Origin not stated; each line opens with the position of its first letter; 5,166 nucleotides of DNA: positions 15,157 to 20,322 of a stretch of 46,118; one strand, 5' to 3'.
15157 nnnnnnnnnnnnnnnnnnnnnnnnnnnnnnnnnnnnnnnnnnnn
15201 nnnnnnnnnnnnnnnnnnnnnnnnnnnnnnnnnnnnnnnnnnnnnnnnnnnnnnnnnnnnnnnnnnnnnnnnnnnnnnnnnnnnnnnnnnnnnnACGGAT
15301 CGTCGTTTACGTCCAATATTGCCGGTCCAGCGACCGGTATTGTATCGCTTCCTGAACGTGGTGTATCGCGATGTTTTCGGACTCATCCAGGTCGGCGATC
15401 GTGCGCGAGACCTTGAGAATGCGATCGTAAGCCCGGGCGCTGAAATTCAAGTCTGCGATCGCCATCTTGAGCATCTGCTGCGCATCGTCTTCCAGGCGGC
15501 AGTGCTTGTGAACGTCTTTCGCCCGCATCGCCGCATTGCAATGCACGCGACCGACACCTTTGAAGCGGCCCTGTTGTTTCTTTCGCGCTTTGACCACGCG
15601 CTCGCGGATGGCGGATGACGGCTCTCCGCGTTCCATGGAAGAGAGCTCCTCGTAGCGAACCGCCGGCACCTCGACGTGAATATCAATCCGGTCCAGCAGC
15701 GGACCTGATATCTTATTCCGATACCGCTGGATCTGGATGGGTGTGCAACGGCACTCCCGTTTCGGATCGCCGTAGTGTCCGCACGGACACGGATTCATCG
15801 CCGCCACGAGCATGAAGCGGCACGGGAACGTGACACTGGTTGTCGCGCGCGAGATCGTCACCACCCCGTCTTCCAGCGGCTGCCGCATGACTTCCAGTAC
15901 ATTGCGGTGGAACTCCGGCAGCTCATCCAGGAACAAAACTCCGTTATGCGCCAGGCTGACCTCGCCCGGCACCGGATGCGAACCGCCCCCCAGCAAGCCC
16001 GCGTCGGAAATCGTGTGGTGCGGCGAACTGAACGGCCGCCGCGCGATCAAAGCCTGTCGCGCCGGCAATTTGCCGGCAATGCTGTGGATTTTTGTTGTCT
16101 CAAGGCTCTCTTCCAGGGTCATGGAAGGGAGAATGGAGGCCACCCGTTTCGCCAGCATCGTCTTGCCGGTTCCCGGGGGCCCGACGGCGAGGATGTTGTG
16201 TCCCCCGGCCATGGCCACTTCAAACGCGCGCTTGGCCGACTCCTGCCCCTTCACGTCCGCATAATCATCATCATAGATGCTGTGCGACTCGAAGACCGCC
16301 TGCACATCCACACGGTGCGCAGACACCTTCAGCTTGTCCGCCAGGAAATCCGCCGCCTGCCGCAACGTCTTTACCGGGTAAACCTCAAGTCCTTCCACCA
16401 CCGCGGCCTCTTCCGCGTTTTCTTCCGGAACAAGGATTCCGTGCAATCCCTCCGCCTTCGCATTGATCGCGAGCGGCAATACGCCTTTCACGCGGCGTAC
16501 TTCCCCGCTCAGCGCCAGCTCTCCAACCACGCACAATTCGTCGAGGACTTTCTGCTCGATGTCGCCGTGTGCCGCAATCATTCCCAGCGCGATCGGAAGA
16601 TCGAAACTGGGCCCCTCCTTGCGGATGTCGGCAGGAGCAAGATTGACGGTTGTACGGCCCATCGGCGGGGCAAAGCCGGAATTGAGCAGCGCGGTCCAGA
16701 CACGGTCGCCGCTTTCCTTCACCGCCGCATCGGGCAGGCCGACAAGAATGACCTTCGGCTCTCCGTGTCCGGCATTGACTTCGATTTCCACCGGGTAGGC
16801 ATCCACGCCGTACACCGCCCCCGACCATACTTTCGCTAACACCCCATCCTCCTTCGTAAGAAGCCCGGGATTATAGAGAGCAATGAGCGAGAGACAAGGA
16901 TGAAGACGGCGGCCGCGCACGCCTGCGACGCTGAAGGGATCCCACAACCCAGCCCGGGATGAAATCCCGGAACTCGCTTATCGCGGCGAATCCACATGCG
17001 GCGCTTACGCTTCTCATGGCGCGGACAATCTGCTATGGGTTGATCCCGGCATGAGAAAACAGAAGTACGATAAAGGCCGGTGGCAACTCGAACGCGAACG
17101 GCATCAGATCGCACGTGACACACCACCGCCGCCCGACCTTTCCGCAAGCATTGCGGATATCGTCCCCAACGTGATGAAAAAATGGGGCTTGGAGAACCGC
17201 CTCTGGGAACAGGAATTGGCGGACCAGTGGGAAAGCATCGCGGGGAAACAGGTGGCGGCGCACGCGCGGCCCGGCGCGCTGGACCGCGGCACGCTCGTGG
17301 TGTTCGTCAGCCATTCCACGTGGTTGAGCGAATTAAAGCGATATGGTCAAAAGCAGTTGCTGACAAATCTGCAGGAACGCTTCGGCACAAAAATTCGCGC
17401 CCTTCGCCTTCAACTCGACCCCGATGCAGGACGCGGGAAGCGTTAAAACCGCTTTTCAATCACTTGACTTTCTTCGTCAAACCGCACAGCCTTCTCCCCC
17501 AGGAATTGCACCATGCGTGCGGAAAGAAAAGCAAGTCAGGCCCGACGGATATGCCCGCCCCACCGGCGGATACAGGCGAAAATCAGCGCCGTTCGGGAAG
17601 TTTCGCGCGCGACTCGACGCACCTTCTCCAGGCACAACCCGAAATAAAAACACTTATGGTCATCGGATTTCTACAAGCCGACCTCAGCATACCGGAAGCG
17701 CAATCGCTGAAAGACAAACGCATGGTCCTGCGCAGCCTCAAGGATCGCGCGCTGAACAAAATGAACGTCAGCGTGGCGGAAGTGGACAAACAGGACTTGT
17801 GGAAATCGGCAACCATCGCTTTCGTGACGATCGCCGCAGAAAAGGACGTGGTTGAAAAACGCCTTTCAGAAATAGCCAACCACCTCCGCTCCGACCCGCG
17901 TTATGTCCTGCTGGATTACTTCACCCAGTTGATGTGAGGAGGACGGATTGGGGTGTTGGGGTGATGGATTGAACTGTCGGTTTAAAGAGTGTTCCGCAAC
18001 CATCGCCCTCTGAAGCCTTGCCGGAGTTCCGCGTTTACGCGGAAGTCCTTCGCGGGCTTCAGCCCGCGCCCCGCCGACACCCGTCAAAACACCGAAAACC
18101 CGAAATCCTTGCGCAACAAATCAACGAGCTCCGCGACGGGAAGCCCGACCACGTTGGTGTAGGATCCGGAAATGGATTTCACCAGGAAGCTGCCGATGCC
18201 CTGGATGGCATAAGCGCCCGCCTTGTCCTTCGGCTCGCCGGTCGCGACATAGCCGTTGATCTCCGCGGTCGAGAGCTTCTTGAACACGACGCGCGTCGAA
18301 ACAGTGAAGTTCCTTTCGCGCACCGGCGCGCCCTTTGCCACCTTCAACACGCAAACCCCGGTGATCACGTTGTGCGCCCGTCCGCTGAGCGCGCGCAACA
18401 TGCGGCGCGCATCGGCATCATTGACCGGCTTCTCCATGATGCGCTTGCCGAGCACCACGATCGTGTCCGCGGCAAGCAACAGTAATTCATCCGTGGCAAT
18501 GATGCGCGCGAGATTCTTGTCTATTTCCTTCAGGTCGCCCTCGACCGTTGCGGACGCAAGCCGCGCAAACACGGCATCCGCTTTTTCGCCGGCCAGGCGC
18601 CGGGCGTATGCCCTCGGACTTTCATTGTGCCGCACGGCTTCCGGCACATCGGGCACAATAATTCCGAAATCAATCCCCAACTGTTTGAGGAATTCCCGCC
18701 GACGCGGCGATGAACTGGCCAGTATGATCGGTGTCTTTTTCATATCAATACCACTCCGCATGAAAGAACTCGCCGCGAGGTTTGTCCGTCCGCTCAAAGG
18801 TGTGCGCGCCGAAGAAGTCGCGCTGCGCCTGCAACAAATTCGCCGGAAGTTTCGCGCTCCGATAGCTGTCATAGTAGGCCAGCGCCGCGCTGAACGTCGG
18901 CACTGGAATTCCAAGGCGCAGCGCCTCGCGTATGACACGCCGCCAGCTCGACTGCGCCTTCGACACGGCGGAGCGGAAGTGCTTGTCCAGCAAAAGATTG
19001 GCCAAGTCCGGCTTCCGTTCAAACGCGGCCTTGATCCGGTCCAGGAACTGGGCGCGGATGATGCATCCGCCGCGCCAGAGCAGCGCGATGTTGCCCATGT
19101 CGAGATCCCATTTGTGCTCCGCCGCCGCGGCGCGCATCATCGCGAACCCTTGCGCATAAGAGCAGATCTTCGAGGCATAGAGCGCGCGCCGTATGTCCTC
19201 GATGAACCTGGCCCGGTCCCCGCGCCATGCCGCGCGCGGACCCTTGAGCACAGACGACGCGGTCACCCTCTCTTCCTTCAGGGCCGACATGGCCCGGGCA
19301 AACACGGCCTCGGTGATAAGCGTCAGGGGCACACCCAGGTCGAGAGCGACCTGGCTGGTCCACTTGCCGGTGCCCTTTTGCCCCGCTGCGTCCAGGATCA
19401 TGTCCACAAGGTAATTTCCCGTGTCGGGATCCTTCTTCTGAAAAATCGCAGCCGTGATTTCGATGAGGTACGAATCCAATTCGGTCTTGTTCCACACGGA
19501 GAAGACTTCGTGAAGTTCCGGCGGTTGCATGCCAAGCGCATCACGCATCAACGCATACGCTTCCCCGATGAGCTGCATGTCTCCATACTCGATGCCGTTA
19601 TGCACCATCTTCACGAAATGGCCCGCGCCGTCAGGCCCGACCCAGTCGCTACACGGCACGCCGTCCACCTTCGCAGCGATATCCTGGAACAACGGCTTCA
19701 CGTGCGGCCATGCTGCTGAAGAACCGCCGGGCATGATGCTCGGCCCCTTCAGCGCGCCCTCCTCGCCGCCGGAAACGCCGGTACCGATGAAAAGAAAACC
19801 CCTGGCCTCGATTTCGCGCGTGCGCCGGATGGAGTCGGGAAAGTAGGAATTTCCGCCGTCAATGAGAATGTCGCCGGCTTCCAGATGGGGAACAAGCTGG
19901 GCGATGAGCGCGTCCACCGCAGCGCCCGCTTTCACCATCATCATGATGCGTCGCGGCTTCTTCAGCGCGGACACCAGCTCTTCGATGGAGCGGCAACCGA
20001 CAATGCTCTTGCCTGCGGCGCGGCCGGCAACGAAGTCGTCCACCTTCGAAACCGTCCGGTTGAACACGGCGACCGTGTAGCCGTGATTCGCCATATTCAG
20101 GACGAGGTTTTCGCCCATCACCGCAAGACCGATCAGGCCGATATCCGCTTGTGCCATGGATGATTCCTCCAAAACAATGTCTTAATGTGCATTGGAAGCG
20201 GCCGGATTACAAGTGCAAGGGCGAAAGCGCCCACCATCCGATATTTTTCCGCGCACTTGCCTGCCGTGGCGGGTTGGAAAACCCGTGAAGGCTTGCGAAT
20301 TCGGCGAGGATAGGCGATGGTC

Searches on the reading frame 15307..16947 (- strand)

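Call 8: search_protein_families(library=pfam, proteins=[window:15307-16947:-], max_evalue=0.001)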
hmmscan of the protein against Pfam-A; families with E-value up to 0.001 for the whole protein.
window:15307-16947:- (546 aa): 10 families
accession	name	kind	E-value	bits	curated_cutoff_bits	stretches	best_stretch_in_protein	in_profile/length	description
PF01078.27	Mg_chelatase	-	2.8e-97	324.6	20.3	1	228-434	1-206/207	Magnesium chelatase, subunit ChlI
PF13541.12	ChlI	-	2.5e-41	140.8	27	1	55-177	1-121/121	Subunit ChlI of Mg-chelatase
PF13335.12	Mg_chelatase_C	-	4.7e-32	110.9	26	1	441-538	1-94/94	Magnesium chelatase, subunit ChlI C-terminal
PF07728.20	AAA_5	-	1.7e-10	41.5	22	1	252-388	2-125/139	AAA domain (dynein-related subfamily)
PF00493.29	MCM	-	4.2e-10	39.5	23.3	1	328-396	115-182/224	MCM P-loop domain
PF05362.19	Lon_C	-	3e-07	30.7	21.1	1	107-195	104-195/205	Lon protease (S16) C-terminal proteolytic domain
PF00004.35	AAA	-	8.8e-06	26.6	21.2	1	252-311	1-38/131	ATPase family associated with various cellular activities (AAA)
PF07724.20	AAA_2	-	1.6e-05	25.5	27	1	251-368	5-109/166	AAA domain (Cdc48 subfamily)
PF05496.18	RuvB_N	-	7e-05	23.1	27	0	240-273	17-57/159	Holliday junction DNA helicase RuvB P-loop domain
PF00158.32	Sigma54_activat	-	8.2e-05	22.8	20.2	1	240-384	13-141/168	Sigma-54 interaction domain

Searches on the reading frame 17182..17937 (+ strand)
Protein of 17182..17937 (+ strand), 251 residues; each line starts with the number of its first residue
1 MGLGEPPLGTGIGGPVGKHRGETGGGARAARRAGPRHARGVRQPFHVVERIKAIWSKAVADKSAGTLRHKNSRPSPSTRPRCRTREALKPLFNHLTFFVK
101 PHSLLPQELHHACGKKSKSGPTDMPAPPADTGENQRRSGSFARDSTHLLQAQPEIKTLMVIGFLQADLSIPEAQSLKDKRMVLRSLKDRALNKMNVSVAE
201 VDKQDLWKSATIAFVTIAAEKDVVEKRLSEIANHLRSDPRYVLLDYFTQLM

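Call 8: search_protein_families(library=pfam, proteins=[window:17182-17937:+], max_evalue=0.001)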
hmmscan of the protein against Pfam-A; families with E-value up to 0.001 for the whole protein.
window:17182-17937:+ (251 aa): 1 family
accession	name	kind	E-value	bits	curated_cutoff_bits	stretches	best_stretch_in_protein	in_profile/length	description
PF04456.17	DUF503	-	2.1e-27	95.2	22.4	1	161-246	1-86/88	Protein of unknown function (DUF503)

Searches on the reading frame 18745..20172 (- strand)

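Call 8: search_protein_families(library=pfam, proteins=[window:18745-20172:-], max_evalue=0.001)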
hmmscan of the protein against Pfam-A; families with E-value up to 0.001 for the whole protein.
window:18745-20172:- (475 aa): 3 families
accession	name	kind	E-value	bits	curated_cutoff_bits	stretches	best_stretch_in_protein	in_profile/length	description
PF00393.24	6PGD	-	5.7e-135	449.8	27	1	184-474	1-290/290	6-phosphogluconate dehydrogenase, C-terminal domain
PF03446.21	NAD_binding_2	-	1.5e-50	171.8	21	1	10-170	1-157/161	NAD binding domain of 6-phosphogluconate dehydrogenase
PF01488.26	Shikimate_DH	-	0.00035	21.1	24.3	1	5-71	9-74/138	Shikimate / quinate 5-dehydrogenase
